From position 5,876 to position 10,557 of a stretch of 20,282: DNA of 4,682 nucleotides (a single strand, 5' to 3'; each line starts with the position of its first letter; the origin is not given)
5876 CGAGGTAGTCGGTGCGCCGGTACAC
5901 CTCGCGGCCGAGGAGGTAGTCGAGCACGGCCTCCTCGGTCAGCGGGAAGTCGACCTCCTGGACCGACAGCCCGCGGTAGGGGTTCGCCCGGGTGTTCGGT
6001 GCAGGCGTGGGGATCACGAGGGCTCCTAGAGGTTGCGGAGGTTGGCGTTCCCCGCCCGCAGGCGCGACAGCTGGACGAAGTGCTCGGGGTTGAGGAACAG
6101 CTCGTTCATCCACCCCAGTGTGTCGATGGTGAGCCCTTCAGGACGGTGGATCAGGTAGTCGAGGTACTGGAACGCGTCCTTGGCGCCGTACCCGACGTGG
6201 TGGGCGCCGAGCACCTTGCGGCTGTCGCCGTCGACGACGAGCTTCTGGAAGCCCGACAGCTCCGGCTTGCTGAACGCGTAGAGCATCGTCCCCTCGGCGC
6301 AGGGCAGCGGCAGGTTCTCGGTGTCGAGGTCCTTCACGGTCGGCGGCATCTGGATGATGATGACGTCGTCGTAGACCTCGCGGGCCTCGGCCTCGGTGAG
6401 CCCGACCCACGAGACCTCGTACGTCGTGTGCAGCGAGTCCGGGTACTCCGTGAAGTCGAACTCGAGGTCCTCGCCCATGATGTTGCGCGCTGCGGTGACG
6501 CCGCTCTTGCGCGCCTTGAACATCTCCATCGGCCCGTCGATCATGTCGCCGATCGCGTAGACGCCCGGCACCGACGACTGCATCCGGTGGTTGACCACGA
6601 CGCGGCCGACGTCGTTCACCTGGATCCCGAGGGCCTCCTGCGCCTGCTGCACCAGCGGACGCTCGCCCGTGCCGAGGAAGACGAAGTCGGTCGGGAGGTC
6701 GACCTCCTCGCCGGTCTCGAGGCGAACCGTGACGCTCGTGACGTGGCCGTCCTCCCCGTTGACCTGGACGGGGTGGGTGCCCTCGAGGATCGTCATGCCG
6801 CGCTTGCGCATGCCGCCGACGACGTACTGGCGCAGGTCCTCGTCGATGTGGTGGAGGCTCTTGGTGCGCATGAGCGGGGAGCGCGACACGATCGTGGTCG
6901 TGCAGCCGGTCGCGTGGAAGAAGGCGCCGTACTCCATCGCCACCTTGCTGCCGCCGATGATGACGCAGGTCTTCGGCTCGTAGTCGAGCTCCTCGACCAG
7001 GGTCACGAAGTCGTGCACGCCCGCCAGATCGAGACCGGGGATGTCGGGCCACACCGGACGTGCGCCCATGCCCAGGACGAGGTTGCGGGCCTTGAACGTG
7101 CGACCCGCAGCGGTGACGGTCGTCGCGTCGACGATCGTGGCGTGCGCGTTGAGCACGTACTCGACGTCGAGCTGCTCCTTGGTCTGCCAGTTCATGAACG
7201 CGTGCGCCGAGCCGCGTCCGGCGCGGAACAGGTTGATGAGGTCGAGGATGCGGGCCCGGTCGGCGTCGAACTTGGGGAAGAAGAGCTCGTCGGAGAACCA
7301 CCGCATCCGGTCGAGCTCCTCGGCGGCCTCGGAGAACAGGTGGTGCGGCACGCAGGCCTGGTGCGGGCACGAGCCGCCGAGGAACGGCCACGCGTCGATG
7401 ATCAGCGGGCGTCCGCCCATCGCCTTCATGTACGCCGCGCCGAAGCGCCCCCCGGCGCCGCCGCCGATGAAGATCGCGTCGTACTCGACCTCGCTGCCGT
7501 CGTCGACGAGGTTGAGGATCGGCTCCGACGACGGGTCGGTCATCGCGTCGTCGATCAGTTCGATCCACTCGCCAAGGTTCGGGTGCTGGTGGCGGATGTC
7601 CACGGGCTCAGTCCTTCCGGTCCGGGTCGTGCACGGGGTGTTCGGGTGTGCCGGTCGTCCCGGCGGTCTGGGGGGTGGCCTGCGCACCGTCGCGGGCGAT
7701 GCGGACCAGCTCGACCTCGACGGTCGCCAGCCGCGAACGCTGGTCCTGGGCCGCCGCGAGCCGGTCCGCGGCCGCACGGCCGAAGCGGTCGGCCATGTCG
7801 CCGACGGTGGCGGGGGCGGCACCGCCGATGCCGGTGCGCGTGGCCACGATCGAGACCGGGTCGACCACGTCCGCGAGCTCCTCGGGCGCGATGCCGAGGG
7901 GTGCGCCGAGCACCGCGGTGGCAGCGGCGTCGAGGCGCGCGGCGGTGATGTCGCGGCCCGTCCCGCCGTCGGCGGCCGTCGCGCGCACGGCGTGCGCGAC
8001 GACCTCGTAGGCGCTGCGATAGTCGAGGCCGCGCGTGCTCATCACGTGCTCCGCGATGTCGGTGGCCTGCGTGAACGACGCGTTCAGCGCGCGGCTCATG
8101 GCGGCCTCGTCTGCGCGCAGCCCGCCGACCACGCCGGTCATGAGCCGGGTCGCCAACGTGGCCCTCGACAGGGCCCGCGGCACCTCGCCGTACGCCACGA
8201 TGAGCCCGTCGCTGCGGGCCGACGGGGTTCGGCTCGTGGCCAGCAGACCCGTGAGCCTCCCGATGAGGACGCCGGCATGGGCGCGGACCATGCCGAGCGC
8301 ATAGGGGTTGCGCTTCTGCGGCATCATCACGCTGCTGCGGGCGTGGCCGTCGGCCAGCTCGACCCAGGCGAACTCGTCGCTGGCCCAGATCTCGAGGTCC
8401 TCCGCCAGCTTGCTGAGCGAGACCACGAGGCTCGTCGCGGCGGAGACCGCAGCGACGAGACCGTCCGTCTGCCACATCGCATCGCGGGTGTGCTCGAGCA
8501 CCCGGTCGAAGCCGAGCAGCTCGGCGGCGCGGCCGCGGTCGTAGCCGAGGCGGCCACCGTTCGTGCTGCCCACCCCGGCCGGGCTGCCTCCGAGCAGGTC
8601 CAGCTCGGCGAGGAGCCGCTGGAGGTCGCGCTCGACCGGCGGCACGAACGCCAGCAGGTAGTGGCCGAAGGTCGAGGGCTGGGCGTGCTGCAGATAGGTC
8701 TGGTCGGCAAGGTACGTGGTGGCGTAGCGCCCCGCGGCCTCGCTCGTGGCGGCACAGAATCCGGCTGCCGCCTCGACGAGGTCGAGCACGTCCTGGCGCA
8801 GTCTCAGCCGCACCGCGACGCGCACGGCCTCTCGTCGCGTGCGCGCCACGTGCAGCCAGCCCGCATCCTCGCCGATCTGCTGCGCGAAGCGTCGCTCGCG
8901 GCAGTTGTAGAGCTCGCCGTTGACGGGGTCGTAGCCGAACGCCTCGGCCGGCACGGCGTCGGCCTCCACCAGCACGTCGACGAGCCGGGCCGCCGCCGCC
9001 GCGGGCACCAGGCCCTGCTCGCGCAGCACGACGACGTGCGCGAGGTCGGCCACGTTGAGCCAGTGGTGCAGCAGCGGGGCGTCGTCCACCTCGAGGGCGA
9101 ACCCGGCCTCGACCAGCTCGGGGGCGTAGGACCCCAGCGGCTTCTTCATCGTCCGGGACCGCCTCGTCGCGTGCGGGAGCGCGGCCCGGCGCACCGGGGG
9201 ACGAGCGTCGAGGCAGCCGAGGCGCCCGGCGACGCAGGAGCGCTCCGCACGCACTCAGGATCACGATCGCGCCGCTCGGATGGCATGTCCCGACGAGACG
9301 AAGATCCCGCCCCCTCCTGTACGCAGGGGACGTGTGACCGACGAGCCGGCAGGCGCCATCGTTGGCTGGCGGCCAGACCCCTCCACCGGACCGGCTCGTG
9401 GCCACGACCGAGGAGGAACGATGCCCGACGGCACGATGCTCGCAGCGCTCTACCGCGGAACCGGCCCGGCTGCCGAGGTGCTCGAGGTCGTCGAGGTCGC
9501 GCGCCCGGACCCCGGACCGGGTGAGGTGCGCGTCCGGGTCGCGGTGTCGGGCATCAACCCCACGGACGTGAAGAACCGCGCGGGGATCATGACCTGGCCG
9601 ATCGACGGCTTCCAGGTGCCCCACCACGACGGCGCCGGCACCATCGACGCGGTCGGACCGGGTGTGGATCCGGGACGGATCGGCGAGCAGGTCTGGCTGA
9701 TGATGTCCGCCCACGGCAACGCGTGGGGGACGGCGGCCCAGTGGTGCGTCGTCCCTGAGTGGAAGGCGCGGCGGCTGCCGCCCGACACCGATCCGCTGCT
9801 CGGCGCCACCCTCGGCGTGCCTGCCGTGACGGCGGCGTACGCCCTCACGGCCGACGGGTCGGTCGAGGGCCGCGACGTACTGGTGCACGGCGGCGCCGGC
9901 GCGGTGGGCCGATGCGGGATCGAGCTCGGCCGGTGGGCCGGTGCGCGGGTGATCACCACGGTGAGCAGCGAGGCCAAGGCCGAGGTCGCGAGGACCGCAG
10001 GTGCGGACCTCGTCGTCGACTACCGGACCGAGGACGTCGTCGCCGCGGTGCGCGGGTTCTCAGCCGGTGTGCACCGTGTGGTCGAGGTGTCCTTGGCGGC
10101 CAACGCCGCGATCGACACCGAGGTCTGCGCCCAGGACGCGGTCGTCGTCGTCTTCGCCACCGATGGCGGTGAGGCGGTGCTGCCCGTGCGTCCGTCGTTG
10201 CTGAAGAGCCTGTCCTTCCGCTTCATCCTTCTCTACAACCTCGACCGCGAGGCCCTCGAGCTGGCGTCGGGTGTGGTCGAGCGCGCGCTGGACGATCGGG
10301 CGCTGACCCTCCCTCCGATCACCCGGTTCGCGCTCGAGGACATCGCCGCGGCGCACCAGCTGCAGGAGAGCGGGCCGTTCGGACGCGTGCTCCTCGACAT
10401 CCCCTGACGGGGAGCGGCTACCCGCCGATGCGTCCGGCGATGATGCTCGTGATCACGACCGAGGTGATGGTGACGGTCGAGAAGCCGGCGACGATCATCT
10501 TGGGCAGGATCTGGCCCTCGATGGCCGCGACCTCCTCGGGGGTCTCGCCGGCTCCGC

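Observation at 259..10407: Compact CoM-dependent epoxide/ketone carboxylation plus bacterial CoM-biosynthesis cluster in a high-GC actinobacterial background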

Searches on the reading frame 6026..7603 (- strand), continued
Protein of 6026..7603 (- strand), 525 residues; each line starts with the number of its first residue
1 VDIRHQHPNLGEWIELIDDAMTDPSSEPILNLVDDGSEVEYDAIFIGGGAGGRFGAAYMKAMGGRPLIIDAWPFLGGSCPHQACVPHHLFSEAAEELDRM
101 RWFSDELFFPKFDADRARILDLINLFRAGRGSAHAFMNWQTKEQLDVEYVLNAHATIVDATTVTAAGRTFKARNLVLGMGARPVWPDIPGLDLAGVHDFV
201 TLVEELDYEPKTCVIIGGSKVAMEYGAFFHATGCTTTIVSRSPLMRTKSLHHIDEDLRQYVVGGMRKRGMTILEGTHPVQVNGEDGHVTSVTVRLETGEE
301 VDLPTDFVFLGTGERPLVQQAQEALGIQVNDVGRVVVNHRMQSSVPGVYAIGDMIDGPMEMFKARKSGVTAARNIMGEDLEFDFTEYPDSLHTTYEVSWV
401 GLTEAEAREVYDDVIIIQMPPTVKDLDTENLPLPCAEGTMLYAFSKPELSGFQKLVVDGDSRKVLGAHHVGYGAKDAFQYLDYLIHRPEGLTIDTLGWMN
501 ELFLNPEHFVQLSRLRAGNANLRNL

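Call 64: find_homologous_proteins(query=L017:71-1573:-, max_evalue=1e-80)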
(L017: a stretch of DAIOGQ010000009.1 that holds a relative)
Query L017:71-1573:- (500 aa): 283 proteins with E <= 1e-80 among 8000 candidates; the best 120 are listed.
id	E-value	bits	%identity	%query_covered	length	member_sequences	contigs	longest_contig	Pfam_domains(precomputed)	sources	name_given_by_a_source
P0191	0.0e+0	1137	95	100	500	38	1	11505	PF02332.25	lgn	-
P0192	1.2e-297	1006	83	99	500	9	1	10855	PF02332.25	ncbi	-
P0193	1.1e-272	923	76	99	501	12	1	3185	PF02332.25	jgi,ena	-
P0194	5.9e-262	888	72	99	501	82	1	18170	PF02332.25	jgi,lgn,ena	jgi:Methane/Phenol/Toluene Hydroxylase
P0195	1.6e-260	883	72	99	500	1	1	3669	PF02332.25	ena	-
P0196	9.0e-260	881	73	99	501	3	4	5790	PF02332.25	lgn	-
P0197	1.3e-254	864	70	99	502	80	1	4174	PF02332.25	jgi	jgi:1,2-phenylacetyl-CoA epoxidase catalytic subunit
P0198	1.8e-251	853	69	99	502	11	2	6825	PF02332.25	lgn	-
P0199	9.9e-251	851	70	99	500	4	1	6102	PF02332.25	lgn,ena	-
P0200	5.7e-250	848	69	99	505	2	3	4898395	PF02332.25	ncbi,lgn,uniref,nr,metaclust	ncbi:methane monooxygenase [Carbonactinospora thermoautotrophica]|uniref:propane 2-monooxygenase n=1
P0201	6.4e-250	848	69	98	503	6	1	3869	PF02332.25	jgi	jgi:hypothetical protein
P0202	6.9e-250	848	69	99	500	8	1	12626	PF02332.25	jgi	jgi:methane monooxygenase component A alpha chain/propane monooxygenase large subunit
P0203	9.1e-250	848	70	98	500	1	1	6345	PF02332.25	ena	-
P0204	1.1e-249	848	69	99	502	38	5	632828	PF04945.20,PF02332.25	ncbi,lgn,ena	-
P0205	1.3e-249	847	68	99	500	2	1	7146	PF02332.25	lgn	-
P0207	5.1e-249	845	70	99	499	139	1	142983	PF02332.25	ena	-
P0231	3.2e-237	806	66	99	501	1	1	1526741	PF02332.25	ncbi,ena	-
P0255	9.7e-227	772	62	99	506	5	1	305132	PF02332.25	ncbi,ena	-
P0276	4.2e-190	651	54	99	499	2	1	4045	PF02332.25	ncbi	-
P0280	9.0e-178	610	63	83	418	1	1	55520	PF02332.25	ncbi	-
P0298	1.9e-161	556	48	99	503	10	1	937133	PF02332.25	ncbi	-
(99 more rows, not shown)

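Call 65: list_cluster_members(proteins=[P0192, P0204, P0231, P0255, P0276, P0280, P0298, P0191, P0194, P0207])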
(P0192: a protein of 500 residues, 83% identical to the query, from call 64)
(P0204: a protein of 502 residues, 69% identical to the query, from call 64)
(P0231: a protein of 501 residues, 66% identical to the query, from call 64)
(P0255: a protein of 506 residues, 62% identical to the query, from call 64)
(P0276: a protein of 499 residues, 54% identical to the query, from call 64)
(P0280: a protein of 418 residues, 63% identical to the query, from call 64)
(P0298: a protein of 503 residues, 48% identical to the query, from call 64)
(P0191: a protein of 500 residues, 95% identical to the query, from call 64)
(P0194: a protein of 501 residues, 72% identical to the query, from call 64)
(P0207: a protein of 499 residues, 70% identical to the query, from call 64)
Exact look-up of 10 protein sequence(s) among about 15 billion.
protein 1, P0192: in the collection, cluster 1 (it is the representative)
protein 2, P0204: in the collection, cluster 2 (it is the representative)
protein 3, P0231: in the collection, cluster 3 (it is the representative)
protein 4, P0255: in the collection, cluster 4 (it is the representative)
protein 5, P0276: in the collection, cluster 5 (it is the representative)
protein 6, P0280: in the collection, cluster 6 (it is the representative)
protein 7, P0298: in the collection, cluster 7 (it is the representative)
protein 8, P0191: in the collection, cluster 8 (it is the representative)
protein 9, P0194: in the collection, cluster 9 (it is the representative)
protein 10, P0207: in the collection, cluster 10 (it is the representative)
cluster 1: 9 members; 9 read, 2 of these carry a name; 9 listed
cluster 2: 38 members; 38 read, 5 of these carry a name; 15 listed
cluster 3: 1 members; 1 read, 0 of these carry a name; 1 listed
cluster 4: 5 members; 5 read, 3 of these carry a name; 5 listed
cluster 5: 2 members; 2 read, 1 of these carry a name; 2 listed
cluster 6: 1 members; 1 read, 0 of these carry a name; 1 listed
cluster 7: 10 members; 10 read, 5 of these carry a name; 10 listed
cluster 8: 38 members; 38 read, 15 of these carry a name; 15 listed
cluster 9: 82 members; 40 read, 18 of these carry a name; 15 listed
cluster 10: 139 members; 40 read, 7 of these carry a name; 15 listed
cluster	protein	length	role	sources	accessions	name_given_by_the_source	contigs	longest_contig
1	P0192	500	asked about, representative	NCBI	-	-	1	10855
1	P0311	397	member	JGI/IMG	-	methane monooxygenase component A alpha chain/propane monooxygenase large subunit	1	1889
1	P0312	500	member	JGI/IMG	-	1,2-phenylacetyl-CoA epoxidase catalytic subunit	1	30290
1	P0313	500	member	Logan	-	-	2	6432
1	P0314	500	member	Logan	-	-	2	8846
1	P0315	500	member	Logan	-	-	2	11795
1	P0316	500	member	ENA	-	-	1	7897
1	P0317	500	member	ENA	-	-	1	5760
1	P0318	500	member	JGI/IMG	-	-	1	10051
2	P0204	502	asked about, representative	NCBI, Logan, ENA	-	-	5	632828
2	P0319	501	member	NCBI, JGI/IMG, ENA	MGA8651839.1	MAG: hypothetical protein WB677_14675 [Xanthobacteraceae bacterium]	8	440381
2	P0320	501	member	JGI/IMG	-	methane monooxygenase component A alpha chain/propane monooxygenase large subunit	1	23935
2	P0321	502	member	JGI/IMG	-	1,2-phenylacetyl-CoA epoxidase catalytic subunit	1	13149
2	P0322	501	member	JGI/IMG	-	1,2-phenylacetyl-CoA epoxidase catalytic subunit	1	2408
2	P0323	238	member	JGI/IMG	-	hypothetical protein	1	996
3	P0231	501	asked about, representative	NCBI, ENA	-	-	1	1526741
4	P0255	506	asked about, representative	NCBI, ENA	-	-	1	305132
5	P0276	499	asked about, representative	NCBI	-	-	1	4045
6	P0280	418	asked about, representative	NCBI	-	-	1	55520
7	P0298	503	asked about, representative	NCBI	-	-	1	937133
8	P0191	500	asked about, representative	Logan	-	-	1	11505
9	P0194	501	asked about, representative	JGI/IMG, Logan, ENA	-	Methane/Phenol/Toluene Hydroxylase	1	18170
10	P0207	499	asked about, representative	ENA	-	-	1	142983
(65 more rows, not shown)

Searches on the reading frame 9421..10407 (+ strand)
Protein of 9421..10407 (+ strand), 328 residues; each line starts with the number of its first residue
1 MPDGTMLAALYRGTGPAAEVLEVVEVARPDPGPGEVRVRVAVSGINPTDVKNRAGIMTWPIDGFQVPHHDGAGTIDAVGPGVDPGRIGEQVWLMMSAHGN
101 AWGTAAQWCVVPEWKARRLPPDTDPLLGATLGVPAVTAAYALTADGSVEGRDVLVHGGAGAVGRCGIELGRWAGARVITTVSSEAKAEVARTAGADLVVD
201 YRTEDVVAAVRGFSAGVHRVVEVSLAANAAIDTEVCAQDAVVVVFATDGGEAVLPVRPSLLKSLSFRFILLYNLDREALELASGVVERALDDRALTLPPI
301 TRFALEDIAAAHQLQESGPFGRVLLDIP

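Call 9: search_protein_families(library=pfam, proteins=[window:9421-10407:+])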
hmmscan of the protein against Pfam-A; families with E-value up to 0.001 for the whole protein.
window:9421-10407:+ (328 aa): 3 families
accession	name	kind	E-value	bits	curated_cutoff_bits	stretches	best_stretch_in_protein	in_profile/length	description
PF00107.32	ADH_zinc_N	-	2.4e-16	60.3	31.8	1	161-276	1-117/129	Zinc-binding dehydrogenase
PF08240.17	ADH_N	-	6.2e-12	46.1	23.5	1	32-120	1-103/104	Alcohol dehydrogenase GroES-like domain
PF13602.12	ADH_zinc_N_2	-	1.3e-06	29.8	27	1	194-318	2-126/134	Zinc-binding dehydrogenase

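Call 10: search_protein_families(library=ncbifam, proteins=[window:9421-10407:+])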
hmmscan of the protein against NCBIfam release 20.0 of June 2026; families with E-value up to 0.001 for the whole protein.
window:9421-10407:+ (328 aa): 23 families
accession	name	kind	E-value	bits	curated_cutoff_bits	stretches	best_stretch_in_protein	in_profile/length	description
TIGR02824.1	quinone_pig3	subfamily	2.9e-37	128.4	296.8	1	17-326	11-324/325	putative NAD(P)H quinone oxidoreductase, PIG3 family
NF008024.0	PRK10754.1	subfamily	9.9e-19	67.5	348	1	17-317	12-316/327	NADPH:quinone reductase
NF041183.1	Pks2_ls1_myc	equivalog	4.5e-18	63.6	2400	1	18-218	1417-1615/2086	sulfolipid-1 biosynthesis phthioceranic/hydroxyphthioceranic acid synthase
TIGR02817.1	adh_fam_1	subfamily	1.6e-15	57.4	284.05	1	19-213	15-212/336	zinc-binding alcohol dehydrogenase family protein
TIGR00692.1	tdh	equivalog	8.7e-15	54.6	458.35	1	101-325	115-338/340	L-threonine 3-dehydrogenase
TIGR03451.1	mycoS_dep_FDH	equivalog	2e-14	53.2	512.9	2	19-96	12-87/358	S-(hydroxymethyl)mycothiol dehydrogenase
NF003808.0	PRK05396.1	equivalog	1.2e-13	50.6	380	1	101-230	117-246/341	L-threonine 3-dehydrogenase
NF007489.0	PRK10083.1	equivalog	4.1e-12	45.7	376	1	20-91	11-81/339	Zn-dependent oxidoreductase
NF010344.0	PRK13771.1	subfamily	9.3e-12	44.6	349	1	141-202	154-214/334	putative alcohol dehydrogenase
TIGR01751.1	crot-CoA-red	equivalog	2.3e-10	39.8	378.55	1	102-246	139-286/398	crotonyl-CoA carboxylase/reductase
NF006940.0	PRK09422.1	equivalog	9.4e-10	38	344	1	103-242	115-257/338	alcohol dehydrogenase AdhP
TIGR03989.1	Rxyl_3153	subfamily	6.3e-09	35.6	440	1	19-93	12-85/370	NDMA-dependent alcohol dehydrogenase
NF041097.1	keto_inos_dh_IolM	equivalog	2.1e-08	33.2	450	1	143-252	200-317/389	scyllo-inosose 3-dehydrogenase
TIGR02823.1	oxido_YhdH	subfamily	4.3e-08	32.4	297.25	1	23-203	16-199/324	acrylyl-CoA reductase family protein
TIGR02825.1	B4_12hDH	equivalog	1e-07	31.7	579.85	1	121-205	109-196/327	leukotriene B4 12-hydroxydehydrogenase/15-oxo-prostaglandin 13-reductase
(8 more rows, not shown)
